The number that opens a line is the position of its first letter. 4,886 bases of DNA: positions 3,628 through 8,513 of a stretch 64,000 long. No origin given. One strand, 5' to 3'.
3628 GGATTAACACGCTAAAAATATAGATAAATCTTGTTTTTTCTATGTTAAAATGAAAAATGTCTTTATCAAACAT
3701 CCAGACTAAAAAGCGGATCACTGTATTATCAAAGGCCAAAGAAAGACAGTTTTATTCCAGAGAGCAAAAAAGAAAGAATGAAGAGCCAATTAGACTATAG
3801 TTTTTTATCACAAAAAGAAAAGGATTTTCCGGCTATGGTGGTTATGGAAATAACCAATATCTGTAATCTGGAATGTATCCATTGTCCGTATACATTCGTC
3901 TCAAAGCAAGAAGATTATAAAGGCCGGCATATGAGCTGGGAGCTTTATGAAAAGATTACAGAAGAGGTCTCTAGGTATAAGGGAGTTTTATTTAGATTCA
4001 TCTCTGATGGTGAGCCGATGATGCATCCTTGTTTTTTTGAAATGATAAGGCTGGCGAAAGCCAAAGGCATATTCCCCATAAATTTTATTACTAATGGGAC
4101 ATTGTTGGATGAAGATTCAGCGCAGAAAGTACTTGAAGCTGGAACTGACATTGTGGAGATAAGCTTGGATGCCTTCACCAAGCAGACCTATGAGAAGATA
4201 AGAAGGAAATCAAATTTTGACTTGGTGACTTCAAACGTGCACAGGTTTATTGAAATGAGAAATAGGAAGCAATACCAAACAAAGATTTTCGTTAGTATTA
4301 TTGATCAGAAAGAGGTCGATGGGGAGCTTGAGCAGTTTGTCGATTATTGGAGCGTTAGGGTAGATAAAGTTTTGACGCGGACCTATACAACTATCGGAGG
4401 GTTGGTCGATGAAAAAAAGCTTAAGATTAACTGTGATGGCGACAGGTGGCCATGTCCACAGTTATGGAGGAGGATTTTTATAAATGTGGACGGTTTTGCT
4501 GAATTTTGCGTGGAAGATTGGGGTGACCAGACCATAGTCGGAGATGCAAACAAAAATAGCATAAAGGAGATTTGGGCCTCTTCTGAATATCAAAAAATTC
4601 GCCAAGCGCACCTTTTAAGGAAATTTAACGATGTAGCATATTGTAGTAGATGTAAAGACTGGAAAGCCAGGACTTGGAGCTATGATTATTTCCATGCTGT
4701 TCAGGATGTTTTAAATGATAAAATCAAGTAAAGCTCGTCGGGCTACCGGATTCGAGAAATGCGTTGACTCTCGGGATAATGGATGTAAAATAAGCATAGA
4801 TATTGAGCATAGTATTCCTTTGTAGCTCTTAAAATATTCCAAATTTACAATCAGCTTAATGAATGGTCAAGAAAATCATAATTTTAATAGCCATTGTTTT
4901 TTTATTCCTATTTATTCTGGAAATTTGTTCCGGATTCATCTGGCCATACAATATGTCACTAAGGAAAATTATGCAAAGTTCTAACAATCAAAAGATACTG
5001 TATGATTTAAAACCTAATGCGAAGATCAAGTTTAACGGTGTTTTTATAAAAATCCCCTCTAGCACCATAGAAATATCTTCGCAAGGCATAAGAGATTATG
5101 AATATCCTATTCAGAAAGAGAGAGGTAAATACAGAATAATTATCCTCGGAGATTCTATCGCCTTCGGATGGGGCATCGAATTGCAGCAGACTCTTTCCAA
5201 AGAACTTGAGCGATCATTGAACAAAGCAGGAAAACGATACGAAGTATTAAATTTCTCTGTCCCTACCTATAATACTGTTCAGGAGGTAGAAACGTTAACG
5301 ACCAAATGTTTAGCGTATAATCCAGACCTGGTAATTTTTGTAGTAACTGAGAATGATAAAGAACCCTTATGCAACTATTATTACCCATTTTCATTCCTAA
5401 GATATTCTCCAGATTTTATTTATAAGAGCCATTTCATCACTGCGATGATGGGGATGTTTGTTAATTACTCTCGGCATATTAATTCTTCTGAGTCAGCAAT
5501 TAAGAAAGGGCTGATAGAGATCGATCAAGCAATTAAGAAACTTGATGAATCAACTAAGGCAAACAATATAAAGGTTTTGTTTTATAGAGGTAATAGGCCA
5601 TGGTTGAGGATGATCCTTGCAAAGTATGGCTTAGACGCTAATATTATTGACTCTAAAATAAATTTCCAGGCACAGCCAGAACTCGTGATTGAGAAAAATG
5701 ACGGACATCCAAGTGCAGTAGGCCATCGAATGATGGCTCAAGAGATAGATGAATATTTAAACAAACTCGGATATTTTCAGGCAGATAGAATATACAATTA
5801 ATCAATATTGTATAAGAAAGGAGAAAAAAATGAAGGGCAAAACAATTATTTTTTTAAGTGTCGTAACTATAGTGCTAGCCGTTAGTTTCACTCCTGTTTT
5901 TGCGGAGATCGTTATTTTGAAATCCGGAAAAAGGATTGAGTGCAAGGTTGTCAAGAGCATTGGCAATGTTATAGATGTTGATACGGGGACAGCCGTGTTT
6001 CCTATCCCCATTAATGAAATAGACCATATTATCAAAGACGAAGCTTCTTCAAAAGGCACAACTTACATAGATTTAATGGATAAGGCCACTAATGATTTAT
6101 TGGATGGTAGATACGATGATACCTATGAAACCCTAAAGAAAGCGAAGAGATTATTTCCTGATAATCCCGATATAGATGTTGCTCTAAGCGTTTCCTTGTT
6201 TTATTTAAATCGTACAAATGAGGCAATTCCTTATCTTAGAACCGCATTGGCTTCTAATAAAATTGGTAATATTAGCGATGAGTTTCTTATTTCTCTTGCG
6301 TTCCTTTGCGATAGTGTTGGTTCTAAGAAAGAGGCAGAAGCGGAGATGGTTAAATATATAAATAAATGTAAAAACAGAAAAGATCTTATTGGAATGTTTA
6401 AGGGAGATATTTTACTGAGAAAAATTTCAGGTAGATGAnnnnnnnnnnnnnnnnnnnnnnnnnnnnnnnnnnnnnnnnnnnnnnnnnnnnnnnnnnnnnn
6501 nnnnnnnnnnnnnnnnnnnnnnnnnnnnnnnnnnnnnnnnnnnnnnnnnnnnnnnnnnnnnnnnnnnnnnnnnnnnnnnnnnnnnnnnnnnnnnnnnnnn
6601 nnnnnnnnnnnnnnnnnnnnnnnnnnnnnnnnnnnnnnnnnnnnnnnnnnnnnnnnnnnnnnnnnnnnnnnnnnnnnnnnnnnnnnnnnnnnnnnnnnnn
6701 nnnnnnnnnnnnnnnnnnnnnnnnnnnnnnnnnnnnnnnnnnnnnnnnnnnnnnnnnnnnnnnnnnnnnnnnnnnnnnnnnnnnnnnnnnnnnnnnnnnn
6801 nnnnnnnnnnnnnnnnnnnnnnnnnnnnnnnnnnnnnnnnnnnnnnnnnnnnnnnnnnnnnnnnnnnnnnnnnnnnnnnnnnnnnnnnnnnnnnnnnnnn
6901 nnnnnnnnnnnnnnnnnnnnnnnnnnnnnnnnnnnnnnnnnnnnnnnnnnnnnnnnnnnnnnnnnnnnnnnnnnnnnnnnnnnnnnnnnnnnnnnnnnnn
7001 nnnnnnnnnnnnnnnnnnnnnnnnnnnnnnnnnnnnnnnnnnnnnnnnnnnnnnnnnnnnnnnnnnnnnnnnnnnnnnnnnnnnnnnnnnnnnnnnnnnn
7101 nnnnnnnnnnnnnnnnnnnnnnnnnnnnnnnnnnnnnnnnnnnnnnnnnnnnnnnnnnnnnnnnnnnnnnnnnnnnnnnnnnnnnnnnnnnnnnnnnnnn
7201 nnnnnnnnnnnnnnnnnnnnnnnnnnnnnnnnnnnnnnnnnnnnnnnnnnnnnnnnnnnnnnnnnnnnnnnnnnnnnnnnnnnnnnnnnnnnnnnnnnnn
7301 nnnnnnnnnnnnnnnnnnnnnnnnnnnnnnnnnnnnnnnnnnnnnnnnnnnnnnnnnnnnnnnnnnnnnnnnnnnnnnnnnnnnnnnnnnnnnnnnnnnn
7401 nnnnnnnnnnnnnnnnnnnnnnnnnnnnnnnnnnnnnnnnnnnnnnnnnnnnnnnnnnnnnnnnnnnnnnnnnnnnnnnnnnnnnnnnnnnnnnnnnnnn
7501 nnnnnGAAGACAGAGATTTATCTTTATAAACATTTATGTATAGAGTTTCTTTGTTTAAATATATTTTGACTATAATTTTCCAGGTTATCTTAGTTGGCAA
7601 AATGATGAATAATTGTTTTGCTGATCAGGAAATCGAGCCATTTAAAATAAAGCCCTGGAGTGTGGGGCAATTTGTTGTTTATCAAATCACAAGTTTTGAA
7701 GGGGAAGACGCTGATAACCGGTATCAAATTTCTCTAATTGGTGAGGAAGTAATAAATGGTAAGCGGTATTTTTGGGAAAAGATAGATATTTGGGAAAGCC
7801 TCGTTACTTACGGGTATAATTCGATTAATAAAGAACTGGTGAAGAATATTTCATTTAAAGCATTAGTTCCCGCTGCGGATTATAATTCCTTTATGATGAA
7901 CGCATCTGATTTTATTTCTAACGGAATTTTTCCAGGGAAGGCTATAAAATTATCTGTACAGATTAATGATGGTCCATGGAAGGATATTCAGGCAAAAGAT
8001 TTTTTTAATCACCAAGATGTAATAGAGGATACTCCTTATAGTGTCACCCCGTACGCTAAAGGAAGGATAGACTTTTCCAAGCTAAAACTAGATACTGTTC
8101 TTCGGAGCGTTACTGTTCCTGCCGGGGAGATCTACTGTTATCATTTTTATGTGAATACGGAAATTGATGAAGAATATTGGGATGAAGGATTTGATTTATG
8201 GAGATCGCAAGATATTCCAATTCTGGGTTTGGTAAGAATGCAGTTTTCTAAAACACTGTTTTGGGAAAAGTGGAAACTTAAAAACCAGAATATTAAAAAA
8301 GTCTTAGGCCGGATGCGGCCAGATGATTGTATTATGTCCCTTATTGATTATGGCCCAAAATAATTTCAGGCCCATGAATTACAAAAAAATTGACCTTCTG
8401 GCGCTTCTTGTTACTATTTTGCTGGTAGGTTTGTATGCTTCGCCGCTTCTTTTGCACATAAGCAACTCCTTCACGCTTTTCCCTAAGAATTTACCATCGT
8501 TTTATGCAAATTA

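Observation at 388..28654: A 28-kb co-directional operon packed with 12 radical SAM enzymes interleaved with an Arn-like lipid-linked glycosylation toolkit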

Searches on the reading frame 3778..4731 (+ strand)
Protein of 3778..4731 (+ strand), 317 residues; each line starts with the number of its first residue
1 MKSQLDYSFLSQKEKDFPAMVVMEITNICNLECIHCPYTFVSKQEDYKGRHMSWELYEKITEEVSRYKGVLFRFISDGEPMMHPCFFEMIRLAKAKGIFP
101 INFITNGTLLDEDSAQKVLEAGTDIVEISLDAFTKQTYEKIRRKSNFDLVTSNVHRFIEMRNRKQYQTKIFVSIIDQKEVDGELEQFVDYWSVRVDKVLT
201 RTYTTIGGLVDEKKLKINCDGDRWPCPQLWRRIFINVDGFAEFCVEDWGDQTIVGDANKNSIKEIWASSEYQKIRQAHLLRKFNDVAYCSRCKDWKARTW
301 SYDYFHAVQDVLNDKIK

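Call 3: search_protein_families(library=pfam, proteins=[window:3778-4731:+], max_evalue=0.01)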
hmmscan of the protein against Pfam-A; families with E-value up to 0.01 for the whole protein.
window:3778-4731:+ (317 aa): 2 families
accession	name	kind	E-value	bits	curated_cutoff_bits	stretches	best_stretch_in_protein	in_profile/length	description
PF04055.27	Radical_SAM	-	6.6e-22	78.9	29.5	1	23-168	1-144/166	Radical SAM superfamily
PF13186.11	SPASM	-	7.1e-13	49.1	21.5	1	226-293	1-67/67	Iron-sulfur cluster-binding domain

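Call 6: search_protein_families(library=ncbifam, proteins=[window:3778-4731:+], max_evalue=0.001)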
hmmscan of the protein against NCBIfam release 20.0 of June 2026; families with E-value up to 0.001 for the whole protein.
window:3778-4731:+ (317 aa): 56 families (the best 25 are shown)
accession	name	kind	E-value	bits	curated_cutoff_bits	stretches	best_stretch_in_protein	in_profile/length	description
TIGR04317.1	W_rSAM_matur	equivalog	2.4e-33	115.7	380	2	21-199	6-180/349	tungsten cofactor oxidoreductase radical SAM maturase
TIGR04321.1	spiroSPASM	subfamily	4.6e-30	104.8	250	1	15-295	227-505/510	spiro-SPASM protein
TIGR04311.1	rSAM_Geo_metal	subfamily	1.2e-26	93.7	400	2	17-189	1-172/423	radical SAM/SPASM family putative metalloenzyme maturase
NF033640.1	N_Twi_rSAM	subfamily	3.2e-20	72.6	170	2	14-175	106-283/398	twitch domain-containing radical SAM protein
TIGR02668.1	moaA_archaeal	equivalog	4.4e-19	68.6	325.25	1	23-159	14-145/303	GTP 3',8-cyclase MoaA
TIGR04054.1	rSAM_NirJ1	equivalog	1.2e-18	67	650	1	19-157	36-169/387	putative heme d1 biosynthesis radical SAM protein NirJ1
NF001199.0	PRK00164.2-1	equivalog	2.5e-18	66.3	231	1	23-160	16-148/308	GTP 3',8-cyclase MoaA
TIGR04545.1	rSAM_ahbD_hemeb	equivalog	6.3e-18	65.3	500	1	20-145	1-121/339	heme b synthase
TIGR04055.1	rSAM_NirJ2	equivalog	6.5e-18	65.3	500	1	21-150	2-126/326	putative heme d1 biosynthesis radical SAM protein NirJ2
TIGR03962.1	mycofact_rSAM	equivalog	4.5e-17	62.2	265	1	16-158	9-145/339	mycofactocin radical SAM maturase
TIGR04051.1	rSAM_NirJ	equivalog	4.8e-17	62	515.45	1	20-148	3-126/354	heme d1 biosynthesis radical SAM protein NirJ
TIGR04546.1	rSAM_ahbC_deAc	equivalog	1e-16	60.8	650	1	8-143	28-157/390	12,18-didecarboxysiroheme deacetylase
NF038283.1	viperin_w_prok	equivalog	2.6e-16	59.6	180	1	25-198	8-185/281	viperin family antiviral radical SAM protein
TIGR02666.1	moaA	equivalog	2.5e-15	56.3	284.05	1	24-190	15-179/336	GTP 3',8-cyclase MoaA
TIGR04251.1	SCM_rSAM_ScmF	equivalog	1.5e-14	54.1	400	1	23-165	8-149/353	SynChlorMet cassette radical SAM/SPASM protein ScmF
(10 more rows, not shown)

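Call 36: search_solved_structures(query=window:3778-4731:+, max_evalue=0.01)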
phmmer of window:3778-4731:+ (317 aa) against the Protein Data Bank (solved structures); distinct sequences matched with E-value up to 0.01: 14.
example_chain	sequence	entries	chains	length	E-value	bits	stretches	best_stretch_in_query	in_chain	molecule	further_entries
7tol_A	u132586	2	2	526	1e-07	34.7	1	15-215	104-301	glycerol dibiphytanyl glycerol tetraether - macrocyclic archaeol synthase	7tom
4m7s_A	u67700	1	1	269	4.9e-06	29.2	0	19-134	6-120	BtrN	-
2fb2_A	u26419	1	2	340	5.1e-06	29.1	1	22-145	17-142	Molybdenum cofactor biosynthesis protein A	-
4m7t_A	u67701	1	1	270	5.7e-06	29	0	19-135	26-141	BtrN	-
1tv7_A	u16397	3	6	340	8e-06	28.5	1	23-145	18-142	Molybdenum cofactor biosynthesis protein A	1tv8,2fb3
9dfw_A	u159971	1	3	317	1.1e-05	28.1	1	16-147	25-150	Radical SAM core domain-containing protein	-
9dgw_A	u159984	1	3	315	1.1e-05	28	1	16-147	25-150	Radical SAM core domain-containing protein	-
6b4c_A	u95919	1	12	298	1.4e-05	27.7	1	18-147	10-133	Viperin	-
7n7i_A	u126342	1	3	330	1.7e-05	27.4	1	17-147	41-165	Viperin-like enzyme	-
7vob_C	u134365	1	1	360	2e-05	27.2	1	23-145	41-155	Cytosylglucuronate decarboxylase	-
7voc_C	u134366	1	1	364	2.1e-05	27.1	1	23-145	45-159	Cytosylglucuronate decarboxylase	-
6efn_A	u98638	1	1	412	0.00047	22.7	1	17-154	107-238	Sporulation killing factor maturation protein SkfB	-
6c8v_A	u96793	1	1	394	0.0047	19.4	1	18-142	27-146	Coenzyme PQQ synthesis protein E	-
7wzv_A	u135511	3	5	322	0.007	18.8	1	26-130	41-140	4Fe-4S cluster-binding domain-containing protein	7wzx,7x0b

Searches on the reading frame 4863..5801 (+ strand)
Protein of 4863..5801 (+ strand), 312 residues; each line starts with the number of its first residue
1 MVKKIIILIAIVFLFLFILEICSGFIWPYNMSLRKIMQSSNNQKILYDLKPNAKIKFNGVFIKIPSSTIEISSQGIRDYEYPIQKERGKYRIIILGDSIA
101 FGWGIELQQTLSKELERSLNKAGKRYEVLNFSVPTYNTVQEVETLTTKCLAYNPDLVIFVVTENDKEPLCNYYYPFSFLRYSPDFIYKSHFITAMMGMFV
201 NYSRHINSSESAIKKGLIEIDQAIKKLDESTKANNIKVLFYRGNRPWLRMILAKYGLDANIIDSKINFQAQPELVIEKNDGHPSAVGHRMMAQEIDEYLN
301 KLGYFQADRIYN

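Call 3: search_protein_families(library=pfam, proteins=[window:4863-5801:+], max_evalue=0.01)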
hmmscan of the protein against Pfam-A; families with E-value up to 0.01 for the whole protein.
window:4863-5801:+ (312 aa): 2 families
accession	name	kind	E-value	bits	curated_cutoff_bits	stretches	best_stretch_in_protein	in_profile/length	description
PF13472.12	Lipase_GDSL_2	-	6.3e-06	27.2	32.9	1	94-172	1-75/178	GDSL-like Lipase/Acylhydrolase family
PF00657.28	Lipase_GDSL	-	0.00028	21.5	23.6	1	92-295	1-208/208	GDSL-like Lipase/Acylhydrolase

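Call 6: search_protein_families(library=ncbifam, proteins=[window:4863-5801:+], max_evalue=0.001)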
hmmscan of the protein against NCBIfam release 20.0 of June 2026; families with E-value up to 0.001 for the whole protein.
window:4863-5801:+ (312 aa): 2 families
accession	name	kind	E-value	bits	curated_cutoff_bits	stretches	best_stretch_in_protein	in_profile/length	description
NF047474.1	GDSL_LA_2486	hypoth_equivalog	4.9e-08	32.6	300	1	5-135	3-130/326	LA_2486 family SGNH/GDSL-type esterase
NF047475.1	GDSL_LA_2490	hypoth_equivalog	5e-07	29.3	325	1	35-165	33-158/431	LA_2490 family SGNH/GDSL-type esterase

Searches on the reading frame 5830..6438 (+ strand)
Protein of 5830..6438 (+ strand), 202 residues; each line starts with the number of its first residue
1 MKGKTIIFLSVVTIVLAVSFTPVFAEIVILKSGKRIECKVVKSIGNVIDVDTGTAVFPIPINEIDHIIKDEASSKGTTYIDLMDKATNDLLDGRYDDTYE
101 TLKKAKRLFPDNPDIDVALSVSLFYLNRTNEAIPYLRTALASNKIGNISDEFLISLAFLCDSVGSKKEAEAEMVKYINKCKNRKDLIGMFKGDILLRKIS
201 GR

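Call 3: search_protein_families(library=pfam, proteins=[window:5830-6438:+], max_evalue=0.01)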
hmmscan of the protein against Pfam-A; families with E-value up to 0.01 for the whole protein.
window:5830-6438:+ (202 aa): 3 families
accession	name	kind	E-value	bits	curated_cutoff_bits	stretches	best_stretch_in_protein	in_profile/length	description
PF14559.12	TPR_19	-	6.4e-05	23.6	25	1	91-143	3-55/68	Tetratricopeptide repeat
PF13428.12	TPR_14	-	0.0089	17.1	23.5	0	92-119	14-41/44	Tetratricopeptide repeat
PF00515.34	TPR_1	-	0.0094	16.2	27.8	0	122-141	10-29/34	Tetratricopeptide repeat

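Call 6: search_protein_families(library=ncbifam, proteins=[window:5830-6438:+], max_evalue=0.001)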
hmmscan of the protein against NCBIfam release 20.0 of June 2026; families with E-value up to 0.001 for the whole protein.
window:5830-6438:+ (202 aa): 1 family
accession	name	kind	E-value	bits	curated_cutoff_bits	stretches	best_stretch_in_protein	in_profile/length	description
NF047433.1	Lepto_7_Nterm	domain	1.2e-06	28.2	43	1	14-68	4-59/63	LA_0442/LA_0875 N-terminal domain-containing protein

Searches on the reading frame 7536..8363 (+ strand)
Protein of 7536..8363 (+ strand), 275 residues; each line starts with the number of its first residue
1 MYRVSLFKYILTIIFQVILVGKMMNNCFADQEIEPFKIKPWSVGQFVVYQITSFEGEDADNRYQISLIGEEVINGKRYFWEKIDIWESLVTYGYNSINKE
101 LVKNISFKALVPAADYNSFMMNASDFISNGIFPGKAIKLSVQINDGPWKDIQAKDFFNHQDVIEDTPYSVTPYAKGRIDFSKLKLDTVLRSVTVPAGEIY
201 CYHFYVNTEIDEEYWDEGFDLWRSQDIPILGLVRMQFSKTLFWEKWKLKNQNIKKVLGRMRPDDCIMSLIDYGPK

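Call 3: search_protein_families(library=pfam, proteins=[window:7536-8363:+], max_evalue=0.01)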
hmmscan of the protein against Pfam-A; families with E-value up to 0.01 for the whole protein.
window:7536-8363:+ (275 aa): 0 families

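Call 6: search_protein_families(library=ncbifam, proteins=[window:7536-8363:+], max_evalue=0.001)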
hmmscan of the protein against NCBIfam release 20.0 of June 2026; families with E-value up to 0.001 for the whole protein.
window:7536-8363:+ (275 aa): 0 families

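Call 43: search_protein_families(library=pfam, proteins=[window:7536-8363:+], max_evalue=1)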
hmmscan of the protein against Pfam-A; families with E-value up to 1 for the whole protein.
window:7536-8363:+ (275 aa): 0 families

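Call 85: search_protein_representatives(protein=window:7536-8363:+)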
Query: 275 residues. Proteins with E-value up to 0.001 (for the whole library): 45; up to 1e-10: 23; up to 1e-30: 10. The best 45 are listed.
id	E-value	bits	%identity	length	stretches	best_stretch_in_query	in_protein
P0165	5.2e-90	317.9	53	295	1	6-275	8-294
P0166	2.3e-84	299.4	53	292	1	14-275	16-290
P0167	2.0e-50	188.0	43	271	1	30-274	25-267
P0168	1.4e-49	185.2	49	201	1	100-275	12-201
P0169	3.4e-45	170.9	40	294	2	31-247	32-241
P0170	4.4e-40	154.1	41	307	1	27-250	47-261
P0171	1.5e-38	149.1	53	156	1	135-252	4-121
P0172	4.5e-33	131.1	35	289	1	5-241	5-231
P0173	9.2e-33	130.1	35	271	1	25-250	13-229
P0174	1.8e-32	129.1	35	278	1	11-251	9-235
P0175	1.1e-30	123.2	34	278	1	12-252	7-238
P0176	3.7e-30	121.5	32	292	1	14-253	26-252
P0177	2.2e-29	119.0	35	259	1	35-255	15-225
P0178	2.5e-28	115.5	35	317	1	33-249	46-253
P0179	5.7e-28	114.4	34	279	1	9-249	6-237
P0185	1.6e-14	70.2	36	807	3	27-85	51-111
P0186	9.9e-14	67.6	30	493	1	33-237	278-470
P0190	2.6e-08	49.8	30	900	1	33-236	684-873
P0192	1.2e-06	44.4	28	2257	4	89-169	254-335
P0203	3.5e-04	36.3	26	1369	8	85-140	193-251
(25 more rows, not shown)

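Call 86: search_protein_families(library=pfam, proteins=[P0185, P0186, P0190, P0192, P0203, P0165, P0172], max_evalue=0.01)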
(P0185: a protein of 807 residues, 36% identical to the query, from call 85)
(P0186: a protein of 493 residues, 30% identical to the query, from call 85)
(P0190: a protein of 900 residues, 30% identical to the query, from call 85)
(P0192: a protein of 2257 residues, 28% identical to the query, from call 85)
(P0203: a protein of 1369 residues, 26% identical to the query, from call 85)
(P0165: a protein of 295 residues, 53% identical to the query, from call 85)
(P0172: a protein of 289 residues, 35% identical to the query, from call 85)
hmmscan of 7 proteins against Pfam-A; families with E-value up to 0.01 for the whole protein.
P0185 (807 aa): 0 families

P0186 (493 aa): 0 families

P0190 (900 aa): 0 families

P0192 (2257 aa): 2 families
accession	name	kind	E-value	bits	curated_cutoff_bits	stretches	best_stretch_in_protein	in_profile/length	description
PF18998.6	Flg_new_2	-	3.3e-21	75.5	23.6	3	953-1024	6-71/73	Divergent InlB B-repeat domain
PF19696.4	DUF6196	-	0.0013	19.2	25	0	1937-1962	77-102/144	Family of unknown function (DUF6196)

P0203 (1369 aa): 4 families
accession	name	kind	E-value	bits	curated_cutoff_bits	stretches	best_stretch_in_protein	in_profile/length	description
PF24327.1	DUF7497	-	3.3e-12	46.6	27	0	539-571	51-83/100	Domain of unknown function (DUF7497)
PF16906.11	Ribosomal_L26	-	0.00023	22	28.8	0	382-413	24-44/82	Ribosomal proteins L26 eukaryotic, L24P archaeal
PF13585.12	CHU_C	-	0.00072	20.1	27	1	1295-1361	13-78/86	CHU_C Type IX secretion signal domain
PF13860.13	FlgD_ig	-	0.0021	18.5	27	0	1309-1351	25-70/79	FlgD Ig-like domain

P0165 (295 aa): 0 families

P0172 (289 aa): 2 families
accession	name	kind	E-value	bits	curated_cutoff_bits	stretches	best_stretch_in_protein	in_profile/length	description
PF11306.15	DUF3108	-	0.00015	22.1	26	0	171-218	143-189/209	Protein of unknown function (DUF3108)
PF21347.3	DUF3108_like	-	0.0013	19.1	27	1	176-231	136-190/199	DUF3108-like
